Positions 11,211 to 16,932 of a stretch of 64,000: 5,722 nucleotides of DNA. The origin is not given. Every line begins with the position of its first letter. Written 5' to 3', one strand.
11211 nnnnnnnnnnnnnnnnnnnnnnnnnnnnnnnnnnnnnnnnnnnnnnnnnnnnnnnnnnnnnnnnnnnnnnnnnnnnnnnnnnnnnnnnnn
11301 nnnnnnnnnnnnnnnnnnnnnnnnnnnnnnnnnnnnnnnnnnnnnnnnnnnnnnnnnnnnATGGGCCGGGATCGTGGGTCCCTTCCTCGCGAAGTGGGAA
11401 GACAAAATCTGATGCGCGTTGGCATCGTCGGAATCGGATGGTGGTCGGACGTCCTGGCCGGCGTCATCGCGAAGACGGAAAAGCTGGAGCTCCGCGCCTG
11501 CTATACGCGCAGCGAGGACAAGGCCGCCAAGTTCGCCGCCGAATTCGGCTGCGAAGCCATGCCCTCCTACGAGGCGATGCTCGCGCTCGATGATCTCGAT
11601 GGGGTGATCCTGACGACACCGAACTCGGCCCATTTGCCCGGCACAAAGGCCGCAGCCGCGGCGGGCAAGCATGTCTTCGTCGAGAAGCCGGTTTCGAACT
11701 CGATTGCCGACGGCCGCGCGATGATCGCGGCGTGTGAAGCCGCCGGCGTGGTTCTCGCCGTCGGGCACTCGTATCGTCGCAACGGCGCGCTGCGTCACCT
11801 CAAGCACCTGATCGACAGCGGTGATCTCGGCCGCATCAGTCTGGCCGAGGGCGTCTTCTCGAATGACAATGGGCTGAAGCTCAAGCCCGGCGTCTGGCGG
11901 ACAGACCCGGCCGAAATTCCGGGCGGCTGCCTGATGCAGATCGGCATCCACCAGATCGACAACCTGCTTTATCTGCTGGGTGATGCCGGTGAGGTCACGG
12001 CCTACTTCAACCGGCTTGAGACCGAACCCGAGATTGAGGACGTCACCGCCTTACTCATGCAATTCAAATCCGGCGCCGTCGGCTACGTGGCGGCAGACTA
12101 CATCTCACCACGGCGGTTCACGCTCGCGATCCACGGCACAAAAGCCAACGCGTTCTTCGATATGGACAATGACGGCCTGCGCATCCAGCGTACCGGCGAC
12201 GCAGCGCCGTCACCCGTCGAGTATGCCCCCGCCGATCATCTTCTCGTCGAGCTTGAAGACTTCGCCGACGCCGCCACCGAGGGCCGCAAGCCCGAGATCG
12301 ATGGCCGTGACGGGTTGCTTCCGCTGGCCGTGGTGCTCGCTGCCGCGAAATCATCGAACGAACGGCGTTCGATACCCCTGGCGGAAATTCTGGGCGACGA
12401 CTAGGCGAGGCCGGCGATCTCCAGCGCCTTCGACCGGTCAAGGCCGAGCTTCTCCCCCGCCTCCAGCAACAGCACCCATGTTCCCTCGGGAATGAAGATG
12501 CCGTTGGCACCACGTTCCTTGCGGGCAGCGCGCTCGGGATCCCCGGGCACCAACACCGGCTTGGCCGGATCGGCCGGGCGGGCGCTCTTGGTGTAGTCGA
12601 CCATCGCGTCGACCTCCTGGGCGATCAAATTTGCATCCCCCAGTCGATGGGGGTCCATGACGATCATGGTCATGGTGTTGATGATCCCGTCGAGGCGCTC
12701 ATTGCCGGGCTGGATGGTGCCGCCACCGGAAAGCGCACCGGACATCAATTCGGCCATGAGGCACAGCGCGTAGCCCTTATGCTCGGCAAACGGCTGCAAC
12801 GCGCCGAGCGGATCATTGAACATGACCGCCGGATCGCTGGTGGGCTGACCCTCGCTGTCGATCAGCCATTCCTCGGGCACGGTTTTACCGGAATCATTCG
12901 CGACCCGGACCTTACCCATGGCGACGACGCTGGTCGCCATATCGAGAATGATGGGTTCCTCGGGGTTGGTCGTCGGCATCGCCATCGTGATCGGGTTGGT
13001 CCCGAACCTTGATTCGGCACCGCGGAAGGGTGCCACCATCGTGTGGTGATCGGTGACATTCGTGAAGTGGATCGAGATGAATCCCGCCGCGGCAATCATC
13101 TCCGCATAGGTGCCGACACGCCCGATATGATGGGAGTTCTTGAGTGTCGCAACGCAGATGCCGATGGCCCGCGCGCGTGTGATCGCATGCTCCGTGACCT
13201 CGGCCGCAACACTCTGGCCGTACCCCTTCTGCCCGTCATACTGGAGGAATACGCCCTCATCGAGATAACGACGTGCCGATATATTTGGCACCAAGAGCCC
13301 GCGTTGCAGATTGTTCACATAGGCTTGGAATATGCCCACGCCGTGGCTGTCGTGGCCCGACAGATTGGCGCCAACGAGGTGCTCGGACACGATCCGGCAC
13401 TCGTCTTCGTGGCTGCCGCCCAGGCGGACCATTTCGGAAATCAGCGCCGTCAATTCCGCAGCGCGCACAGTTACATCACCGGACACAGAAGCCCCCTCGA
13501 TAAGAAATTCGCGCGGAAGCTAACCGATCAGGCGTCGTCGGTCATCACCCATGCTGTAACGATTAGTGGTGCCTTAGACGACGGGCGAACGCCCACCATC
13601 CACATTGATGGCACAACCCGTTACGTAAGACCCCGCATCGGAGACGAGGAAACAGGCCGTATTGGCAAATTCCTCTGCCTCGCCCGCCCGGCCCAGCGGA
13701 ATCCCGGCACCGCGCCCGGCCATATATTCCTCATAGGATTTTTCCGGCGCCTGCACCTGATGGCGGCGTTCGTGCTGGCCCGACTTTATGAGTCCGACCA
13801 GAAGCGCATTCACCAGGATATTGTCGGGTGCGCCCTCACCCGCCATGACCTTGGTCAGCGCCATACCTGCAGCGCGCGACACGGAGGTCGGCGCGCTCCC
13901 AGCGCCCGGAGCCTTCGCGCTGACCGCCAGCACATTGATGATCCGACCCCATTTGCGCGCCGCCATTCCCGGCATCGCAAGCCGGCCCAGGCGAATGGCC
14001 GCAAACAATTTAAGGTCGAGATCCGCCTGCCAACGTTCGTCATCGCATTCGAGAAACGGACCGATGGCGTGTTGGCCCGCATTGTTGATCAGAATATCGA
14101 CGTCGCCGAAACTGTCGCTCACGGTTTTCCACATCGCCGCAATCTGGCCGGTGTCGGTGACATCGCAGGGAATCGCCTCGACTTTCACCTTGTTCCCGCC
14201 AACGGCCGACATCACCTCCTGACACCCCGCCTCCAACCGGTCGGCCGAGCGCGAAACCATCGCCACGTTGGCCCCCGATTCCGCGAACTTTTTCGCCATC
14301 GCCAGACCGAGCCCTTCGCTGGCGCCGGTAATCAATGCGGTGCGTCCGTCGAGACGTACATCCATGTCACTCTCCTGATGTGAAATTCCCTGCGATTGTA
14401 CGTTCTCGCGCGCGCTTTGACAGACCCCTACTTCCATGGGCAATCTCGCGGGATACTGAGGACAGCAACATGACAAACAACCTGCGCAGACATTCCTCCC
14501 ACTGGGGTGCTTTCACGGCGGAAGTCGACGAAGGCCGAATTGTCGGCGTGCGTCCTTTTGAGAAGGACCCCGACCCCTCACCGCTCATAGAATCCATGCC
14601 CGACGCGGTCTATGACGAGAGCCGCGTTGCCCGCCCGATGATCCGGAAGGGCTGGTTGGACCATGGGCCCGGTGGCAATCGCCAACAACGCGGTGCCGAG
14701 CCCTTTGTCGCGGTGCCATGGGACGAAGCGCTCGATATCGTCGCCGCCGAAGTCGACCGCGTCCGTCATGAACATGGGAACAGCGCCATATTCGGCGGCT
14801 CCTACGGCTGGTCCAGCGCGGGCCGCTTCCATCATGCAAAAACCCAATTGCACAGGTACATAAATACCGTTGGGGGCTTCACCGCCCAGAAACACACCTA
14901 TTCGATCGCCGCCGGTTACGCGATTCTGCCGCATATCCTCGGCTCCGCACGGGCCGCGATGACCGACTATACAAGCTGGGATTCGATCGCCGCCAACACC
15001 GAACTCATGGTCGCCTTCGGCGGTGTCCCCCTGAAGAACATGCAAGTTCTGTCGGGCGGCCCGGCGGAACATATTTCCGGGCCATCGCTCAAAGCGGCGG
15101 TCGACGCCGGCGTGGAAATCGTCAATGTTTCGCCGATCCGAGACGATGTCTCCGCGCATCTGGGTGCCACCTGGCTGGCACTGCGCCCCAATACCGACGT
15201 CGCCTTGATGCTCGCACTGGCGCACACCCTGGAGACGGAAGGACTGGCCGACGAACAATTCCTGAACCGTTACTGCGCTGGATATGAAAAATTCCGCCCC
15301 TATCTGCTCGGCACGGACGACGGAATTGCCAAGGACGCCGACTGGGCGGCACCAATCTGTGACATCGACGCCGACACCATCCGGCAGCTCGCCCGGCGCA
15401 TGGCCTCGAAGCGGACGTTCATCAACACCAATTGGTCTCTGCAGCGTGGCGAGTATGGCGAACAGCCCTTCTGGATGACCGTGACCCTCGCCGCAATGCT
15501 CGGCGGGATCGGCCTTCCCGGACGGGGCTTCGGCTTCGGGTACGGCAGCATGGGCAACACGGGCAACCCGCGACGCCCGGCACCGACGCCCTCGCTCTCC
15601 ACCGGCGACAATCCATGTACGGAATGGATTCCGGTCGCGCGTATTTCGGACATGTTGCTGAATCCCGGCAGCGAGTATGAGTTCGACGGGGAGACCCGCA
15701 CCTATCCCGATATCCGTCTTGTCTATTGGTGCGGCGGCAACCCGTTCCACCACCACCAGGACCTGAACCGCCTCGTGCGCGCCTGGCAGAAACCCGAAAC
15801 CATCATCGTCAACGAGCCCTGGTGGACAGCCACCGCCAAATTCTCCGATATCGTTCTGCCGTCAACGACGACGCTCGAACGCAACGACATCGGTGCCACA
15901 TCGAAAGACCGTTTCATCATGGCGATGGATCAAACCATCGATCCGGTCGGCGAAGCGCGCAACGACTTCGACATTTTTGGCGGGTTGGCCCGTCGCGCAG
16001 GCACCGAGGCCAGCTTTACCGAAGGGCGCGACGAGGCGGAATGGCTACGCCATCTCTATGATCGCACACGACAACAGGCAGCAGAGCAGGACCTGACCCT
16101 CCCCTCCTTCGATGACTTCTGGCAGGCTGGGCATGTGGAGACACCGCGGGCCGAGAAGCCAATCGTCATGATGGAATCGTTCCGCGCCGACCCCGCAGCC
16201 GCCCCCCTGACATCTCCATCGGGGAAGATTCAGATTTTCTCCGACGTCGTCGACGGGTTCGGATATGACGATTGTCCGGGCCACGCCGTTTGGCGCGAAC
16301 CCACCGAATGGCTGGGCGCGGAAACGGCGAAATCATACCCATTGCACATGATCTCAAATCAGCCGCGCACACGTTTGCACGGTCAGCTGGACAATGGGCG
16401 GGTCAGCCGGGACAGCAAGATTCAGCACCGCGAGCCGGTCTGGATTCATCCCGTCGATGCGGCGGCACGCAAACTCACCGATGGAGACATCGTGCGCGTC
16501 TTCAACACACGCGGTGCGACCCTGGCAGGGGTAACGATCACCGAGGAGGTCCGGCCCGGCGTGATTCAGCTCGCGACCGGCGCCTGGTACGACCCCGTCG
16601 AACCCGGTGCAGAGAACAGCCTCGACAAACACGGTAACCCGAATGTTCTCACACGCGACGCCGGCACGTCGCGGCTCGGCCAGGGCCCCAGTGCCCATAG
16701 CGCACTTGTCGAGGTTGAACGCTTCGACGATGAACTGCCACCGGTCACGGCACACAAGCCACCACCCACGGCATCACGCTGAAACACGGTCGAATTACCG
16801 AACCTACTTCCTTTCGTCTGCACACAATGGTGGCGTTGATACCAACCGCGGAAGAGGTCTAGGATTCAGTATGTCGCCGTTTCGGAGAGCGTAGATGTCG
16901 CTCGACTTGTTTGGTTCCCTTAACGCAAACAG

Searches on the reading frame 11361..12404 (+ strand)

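Call 7: search_protein_families(library=pfam, proteins=[window:11361-12404:+])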
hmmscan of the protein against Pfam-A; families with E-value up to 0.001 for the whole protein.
window:11361-12404:+ (347 aa): 3 families
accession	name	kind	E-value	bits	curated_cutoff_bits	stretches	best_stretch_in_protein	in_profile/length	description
PF22725.1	GFO_IDH_MocA_C3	-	1.6e-26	93.2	27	1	145-263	2-122/124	GFO/IDH/MocA C-terminal domain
PF01408.29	GFO_IDH_MocA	-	6.7e-25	88.5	24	1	18-136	1-120/120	Oxidoreductase family, NAD-binding Rossmann fold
PF02894.22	GFO_IDH_MocA_C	-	7.2e-20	72.2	22.9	1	148-340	1-218/218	Oxidoreductase family, C-terminal alpha/beta domain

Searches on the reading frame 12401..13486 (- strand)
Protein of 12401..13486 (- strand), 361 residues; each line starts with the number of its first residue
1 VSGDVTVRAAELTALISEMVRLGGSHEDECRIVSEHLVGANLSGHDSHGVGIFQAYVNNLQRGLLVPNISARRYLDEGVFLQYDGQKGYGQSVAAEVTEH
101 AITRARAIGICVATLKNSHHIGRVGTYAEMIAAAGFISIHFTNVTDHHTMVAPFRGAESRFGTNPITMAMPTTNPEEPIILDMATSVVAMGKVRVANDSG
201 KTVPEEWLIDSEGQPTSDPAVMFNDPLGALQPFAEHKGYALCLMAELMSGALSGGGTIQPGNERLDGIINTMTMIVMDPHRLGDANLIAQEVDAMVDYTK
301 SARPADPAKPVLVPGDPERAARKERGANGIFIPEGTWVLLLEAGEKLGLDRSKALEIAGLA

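Call 98: search_protein_families(library=ncbifam, proteins=[window:12401-13486:-], max_evalue=1e-8)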
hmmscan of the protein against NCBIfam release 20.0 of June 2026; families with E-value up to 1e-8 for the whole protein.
window:12401-13486:- (361 aa): 5 families
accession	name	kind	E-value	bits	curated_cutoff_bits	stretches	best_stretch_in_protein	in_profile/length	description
NF007504.0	PRK10098.1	equivalog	2.5e-121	404.8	336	1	5-354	5-351/360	malate/lactate/ureidoglycolate dehydrogenase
NF040650.1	sulfolac_dhydr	equivalog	6.2e-57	193.3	500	1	11-350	7-336/339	L-sulfolactate dehydrogenase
NF011599.0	PRK15025.1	equivalog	5e-48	164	356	1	6-335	2-326/349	ureidoglycolate dehydrogenase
TIGR03175.1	AllD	equivalog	2.2e-45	155.3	496.2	1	7-339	3-330/349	ureidoglycolate dehydrogenase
NF009750.0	PRK13260.1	equivalog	4.8e-45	154.1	316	1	24-338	20-327/332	3-dehydro-L-gulonate 2-dehydrogenase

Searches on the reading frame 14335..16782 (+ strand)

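Call 7: search_protein_families(library=pfam, proteins=[window:14335-16782:+])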
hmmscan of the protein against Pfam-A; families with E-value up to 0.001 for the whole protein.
window:14335-16782:+ (815 aa): 3 families
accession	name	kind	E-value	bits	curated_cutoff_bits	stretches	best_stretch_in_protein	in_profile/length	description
PF00384.28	Molybdopterin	-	1e-53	183.1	24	1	97-553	1-352/353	Molybdopterin oxidoreductase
PF01568.27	Molydop_binding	-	2.9e-28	98.5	26.8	1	670-790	1-109/110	Molydopterin dinucleotide binding domain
PF18364.6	Molybdopterin_N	-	1.2e-20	73.5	26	1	53-93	1-41/41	Molybdopterin oxidoreductase N-terminal domain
